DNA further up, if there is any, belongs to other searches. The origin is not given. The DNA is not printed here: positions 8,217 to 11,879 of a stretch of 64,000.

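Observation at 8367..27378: Unnamed ~110-aa C-terminal domain shared by three unrelated secreted proteins (S53 sedolisin, C1 peptidase, beta-repeat adhesin)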

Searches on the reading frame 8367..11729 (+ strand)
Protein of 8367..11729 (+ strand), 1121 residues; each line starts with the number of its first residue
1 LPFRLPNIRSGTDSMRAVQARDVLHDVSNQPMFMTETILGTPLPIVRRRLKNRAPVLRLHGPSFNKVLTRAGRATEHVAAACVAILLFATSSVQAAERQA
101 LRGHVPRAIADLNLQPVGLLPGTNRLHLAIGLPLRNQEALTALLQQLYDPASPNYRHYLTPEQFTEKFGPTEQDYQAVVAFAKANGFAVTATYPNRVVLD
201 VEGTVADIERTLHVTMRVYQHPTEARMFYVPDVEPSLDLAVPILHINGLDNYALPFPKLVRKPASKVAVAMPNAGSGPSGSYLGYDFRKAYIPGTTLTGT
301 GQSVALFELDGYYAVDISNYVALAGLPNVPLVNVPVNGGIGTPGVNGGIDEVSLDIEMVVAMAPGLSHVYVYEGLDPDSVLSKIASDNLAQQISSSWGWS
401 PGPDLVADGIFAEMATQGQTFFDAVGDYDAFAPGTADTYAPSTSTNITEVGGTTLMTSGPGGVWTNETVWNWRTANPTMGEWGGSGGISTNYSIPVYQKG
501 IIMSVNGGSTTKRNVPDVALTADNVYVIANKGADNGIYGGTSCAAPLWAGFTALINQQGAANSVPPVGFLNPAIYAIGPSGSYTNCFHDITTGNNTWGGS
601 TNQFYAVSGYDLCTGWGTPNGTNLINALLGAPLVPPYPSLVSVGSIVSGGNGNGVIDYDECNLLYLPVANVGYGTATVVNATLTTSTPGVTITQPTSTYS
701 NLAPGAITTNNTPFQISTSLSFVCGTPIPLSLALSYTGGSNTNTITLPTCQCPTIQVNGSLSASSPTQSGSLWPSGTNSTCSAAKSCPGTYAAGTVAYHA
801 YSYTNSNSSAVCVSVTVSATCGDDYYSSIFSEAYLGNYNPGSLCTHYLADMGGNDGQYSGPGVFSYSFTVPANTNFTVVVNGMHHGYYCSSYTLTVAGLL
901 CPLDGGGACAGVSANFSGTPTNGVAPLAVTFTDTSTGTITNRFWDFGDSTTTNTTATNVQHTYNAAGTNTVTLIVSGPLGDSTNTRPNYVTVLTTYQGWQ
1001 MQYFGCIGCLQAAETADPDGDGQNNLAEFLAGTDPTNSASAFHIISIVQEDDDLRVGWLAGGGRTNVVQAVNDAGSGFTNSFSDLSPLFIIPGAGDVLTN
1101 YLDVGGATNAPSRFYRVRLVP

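Call 6: search_protein_families(library=pfam, proteins=[window:8367-11729:+], max_evalue=0.1)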
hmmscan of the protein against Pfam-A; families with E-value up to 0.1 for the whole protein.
window:8367-11729:+ (1121 aa): 3 families
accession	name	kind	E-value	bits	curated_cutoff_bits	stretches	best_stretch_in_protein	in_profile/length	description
PF09286.16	Pro-kuma_activ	-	3.6e-26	92.6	23.5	1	117-251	6-142/143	Pro-kumamolisin, activation domain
PF18911.6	PKD_4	-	1.7e-11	44.5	27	1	925-992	20-85/85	PKD domain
PF00801.26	PKD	-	3.6e-09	36.9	23.5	1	914-986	2-76/80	PKD domain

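Call 7: search_protein_families(library=ncbifam, proteins=[window:8367-11729:+], max_evalue=0.1)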
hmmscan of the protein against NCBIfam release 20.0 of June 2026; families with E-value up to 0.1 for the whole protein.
window:8367-11729:+ (1121 aa): 3 families
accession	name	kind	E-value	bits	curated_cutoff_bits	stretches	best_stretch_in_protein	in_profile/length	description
NF042425.1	Amuc_1099_fam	equivalog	0.0023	17.6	50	1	1015-1040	127-152/321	Amuc_1099 family pilus-like system protein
TIGR03900.1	prc_long_Delta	hypoth_equivalog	0.018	13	660.95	1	650-719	680-750/973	MXAN_5808 family serine peptidase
NF040553.1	SGO_0316_fam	subfamily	0.073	10.6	1400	0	508-557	661-709/1486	SGO_0316/SGO_0317 family LPXTG-anchored serine peptidase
